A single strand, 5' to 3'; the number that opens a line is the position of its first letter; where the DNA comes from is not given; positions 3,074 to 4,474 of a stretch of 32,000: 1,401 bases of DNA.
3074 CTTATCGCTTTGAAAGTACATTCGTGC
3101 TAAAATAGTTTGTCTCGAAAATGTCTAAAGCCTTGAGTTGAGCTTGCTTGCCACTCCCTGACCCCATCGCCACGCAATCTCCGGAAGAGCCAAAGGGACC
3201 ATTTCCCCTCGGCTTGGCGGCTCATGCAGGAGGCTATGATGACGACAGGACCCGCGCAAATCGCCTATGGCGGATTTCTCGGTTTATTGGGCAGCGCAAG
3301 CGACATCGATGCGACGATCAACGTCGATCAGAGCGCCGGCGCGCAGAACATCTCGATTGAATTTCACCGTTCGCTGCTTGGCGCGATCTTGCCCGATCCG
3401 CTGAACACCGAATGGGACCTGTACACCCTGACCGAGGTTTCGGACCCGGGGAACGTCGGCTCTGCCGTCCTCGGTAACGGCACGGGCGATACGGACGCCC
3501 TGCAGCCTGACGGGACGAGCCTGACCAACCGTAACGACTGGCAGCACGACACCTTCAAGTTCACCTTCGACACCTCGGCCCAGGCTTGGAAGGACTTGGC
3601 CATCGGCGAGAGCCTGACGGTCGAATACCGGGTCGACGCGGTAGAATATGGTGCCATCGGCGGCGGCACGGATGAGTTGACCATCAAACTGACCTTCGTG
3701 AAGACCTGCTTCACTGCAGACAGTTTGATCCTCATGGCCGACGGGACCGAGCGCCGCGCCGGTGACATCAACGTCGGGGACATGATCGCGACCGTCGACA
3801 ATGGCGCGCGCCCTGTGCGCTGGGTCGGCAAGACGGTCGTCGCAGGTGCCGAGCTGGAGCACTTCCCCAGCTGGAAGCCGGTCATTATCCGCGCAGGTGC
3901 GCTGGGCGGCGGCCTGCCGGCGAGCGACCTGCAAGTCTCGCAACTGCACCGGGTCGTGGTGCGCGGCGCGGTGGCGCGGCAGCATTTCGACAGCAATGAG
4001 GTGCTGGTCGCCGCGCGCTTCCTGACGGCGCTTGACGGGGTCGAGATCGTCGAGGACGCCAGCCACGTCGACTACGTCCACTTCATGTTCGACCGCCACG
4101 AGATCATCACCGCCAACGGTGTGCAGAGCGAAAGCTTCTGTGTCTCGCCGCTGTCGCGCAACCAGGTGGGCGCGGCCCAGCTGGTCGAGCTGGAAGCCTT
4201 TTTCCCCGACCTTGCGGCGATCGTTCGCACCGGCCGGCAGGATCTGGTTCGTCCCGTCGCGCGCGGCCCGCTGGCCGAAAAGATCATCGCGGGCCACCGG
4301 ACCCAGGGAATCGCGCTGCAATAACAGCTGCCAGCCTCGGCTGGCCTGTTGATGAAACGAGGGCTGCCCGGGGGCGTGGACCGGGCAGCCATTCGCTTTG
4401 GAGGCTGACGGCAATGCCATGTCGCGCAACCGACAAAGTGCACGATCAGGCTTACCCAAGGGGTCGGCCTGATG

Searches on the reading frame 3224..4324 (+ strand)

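Call 90: search_protein_families(library=pfam, proteins=[window:3224-4324:+], max_evalue=0.00001)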
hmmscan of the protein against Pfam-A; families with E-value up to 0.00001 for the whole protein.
window:3224-4324:+ (366 aa): 1 family
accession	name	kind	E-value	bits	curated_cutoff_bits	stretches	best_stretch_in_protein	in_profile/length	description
PF13403.11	Hint_2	-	2.3e-43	148.5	28.4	1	161-306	1-144/147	Hint domain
